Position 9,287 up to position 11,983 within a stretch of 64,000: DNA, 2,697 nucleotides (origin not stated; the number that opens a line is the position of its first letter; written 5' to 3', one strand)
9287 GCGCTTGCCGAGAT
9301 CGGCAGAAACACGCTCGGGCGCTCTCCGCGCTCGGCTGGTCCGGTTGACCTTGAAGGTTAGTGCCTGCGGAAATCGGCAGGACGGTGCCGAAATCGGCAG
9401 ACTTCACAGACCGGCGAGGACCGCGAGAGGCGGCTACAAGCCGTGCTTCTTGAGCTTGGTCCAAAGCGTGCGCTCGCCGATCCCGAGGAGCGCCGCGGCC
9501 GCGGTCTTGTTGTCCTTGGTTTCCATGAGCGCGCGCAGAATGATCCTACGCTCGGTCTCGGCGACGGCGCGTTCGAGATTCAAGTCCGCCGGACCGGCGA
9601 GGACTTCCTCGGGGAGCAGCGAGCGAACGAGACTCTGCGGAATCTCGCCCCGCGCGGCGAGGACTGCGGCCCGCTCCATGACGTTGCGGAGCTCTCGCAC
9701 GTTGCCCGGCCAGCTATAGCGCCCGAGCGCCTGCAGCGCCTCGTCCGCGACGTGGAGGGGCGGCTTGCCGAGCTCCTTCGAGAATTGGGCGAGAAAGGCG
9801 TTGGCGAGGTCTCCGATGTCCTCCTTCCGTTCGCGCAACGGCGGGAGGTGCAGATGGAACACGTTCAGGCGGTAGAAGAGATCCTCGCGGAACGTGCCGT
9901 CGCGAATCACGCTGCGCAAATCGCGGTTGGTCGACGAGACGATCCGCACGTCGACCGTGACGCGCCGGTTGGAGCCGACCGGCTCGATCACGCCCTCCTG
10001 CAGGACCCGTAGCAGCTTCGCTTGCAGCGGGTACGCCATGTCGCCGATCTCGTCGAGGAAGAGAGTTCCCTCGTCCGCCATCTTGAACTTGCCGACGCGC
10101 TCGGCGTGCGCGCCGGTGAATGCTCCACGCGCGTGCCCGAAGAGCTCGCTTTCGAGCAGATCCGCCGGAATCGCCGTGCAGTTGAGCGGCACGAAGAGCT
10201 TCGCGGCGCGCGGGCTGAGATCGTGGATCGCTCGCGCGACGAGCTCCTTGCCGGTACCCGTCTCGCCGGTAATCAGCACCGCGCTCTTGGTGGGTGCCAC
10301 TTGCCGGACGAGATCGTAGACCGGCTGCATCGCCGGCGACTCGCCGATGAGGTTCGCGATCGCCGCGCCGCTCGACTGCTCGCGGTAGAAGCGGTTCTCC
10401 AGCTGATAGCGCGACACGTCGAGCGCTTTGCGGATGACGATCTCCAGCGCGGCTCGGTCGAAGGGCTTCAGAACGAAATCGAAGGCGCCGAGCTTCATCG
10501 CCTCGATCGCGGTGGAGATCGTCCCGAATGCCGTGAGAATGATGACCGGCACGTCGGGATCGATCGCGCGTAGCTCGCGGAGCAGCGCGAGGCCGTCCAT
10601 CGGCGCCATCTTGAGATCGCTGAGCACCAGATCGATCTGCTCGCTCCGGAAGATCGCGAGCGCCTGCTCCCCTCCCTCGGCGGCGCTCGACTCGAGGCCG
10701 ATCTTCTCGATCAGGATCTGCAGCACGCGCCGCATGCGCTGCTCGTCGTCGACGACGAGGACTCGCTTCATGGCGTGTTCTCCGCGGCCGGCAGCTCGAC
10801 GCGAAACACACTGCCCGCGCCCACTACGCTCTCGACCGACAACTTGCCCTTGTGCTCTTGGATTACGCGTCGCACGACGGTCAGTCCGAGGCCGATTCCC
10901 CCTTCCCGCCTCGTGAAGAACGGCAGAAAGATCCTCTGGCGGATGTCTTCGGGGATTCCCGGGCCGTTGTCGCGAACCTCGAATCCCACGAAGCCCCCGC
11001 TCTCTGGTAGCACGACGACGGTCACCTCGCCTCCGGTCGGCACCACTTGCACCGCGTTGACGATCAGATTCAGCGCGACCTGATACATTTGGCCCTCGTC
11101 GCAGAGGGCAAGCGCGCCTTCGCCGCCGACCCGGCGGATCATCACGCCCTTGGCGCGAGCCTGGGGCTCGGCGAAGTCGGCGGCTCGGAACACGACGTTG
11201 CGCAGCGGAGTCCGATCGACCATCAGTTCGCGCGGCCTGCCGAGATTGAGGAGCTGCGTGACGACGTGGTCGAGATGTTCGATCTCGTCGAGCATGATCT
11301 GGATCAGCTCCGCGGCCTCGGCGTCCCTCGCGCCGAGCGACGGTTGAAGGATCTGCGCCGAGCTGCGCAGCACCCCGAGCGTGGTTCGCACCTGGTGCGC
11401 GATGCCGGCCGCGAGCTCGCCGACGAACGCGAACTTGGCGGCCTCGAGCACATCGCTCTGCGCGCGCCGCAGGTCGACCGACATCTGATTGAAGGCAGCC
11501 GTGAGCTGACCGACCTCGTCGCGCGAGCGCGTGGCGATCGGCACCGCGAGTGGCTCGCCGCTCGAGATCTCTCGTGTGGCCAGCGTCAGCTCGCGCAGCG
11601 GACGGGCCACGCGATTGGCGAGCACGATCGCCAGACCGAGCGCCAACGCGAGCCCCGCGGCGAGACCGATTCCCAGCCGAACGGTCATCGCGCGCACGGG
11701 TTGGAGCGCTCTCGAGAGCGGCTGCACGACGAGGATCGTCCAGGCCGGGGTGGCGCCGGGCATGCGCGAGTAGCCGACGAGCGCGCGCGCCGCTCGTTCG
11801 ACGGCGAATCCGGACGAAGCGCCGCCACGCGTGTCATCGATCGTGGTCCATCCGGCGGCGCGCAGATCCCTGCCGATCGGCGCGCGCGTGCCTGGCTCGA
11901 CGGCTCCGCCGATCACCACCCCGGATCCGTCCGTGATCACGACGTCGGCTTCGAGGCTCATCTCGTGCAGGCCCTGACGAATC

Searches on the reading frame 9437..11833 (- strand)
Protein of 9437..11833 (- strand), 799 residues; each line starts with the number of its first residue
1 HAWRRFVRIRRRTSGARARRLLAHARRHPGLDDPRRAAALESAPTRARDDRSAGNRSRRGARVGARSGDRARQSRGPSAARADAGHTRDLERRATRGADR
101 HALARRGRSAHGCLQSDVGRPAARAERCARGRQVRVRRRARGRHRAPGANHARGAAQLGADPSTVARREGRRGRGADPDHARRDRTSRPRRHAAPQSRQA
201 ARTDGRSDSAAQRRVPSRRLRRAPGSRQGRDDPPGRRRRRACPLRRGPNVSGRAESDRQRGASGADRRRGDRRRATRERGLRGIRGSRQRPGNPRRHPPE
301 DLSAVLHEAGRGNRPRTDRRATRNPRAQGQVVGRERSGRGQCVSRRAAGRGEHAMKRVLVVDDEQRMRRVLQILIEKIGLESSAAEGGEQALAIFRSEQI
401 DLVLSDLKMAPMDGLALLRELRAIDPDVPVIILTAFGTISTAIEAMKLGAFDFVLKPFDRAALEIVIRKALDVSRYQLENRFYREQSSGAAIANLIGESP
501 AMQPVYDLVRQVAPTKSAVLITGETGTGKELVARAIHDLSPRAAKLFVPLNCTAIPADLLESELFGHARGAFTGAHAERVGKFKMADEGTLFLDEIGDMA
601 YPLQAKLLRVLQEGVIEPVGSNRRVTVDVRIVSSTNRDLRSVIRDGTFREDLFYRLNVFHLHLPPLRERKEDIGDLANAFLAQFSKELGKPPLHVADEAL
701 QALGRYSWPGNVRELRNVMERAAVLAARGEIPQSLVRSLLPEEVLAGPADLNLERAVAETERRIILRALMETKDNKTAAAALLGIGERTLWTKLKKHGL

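Call 59: search_protein_families(library=pfam, proteins=[window:9437-11833:-], max_evalue=0.00001)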
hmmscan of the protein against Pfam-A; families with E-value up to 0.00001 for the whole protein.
window:9437-11833:- (799 aa): 5 families
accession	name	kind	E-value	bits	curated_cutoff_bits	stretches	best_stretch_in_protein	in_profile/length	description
PF00158.32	Sigma54_activat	-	2.5e-70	236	20.2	1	495-661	1-167/168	Sigma-54 interaction domain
PF00072.30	Response_reg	-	1.4e-29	103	30.2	1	358-466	1-109/111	Response regulator receiver domain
PF25601.1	AAA_lid_14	-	7.9e-23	80.5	27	1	667-736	1-70/87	AAA+ ATPase lid domain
PF14532.12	Sigma54_activ_2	-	7.2e-22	78.6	25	1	496-666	1-138/138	Sigma-54 interaction domain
PF02954.25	HTH_8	-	2.6e-09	37.1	22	1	757-797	2-42/42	Bacterial regulatory protein, Fis family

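Call 61: search_protein_families(library=ncbifam, proteins=[window:9437-11833:-], max_evalue=1e-8)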
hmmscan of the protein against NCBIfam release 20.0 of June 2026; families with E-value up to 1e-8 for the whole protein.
window:9437-11833:- (799 aa): 93 families (the best 25 are shown)
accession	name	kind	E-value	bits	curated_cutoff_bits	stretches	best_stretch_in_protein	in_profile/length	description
NF008469.0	PRK11361.1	equivalog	6.2e-140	466.9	714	1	354-798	3-455/461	acetoacetate metabolism transcriptional regulator AtoC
TIGR01818.1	ntrC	equivalog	9e-132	440.1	558.6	1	358-740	1-381/463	nitrogen regulation protein NR(I)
TIGR02915.1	PEP_resp_reg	equivalog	8.1e-127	423.7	502.6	1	358-799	1-444/445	PEP-CTERM-box response regulator transcription factor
NF007689.0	PRK10365.1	equivalog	4.5e-117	391.5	760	1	357-795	7-440/441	sigma-54-dependent response regulator transcription factor ZraR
NF008176.1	PRK10923.1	equivalog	9.6e-117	390.4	620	1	357-731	5-376/469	nitrogen regulation protein NR(I)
NF041946.1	LuxO_transreg_Vib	equivalog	1.5e-116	389.9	800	1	361-740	2-380/463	quorum-sensing sigma-54 dependent transcriptional regulator LuxO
NF011695.0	PRK15115.1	equivalog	3.4e-116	388.6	763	1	354-797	5-436/445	two-component system response regulator GlrR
NF041552.1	TF_PrdR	equivalog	6.5e-110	368.1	795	1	483-797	259-576/577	sigma-54 dependent transcriptional regulator PrdR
NF051870.1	NAssimRespRegNtrX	equivalog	1e-108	364.2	600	1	356-749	2-390/452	nitrogen assimilation response regulator NtrX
TIGR01817.1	nifA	equivalog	4.4e-108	362.3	528.85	1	485-735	188-437/534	nif-specific transcriptional activator NifA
NF003451.0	PRK05022.1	equivalog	2.8e-102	343.1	476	1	476-791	173-502/512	nitric oxide reductase transcriptional regulator NorR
NF050807.1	TransRegFlbDCaul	equivalog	8.1e-102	341.4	750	1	366-796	12-437/454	sigma-54-dependent transcriptional regulator FlbD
NF038308.1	RNA_repair_RtcR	equivalog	1.2e-101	341.2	650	1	346-794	19-513/530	RNA repair transcriptional activator RtcR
NF049963.1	RespRegFlgRCampy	domain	1.8e-96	323.6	750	1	358-797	3-427/429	fla regulon two-component system response regulator FlgR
NF011958.0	PRK15429.1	equivalog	1.9e-94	317.6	830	1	490-798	376-685/692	formate hydrogenlyase transcriptional activator FlhA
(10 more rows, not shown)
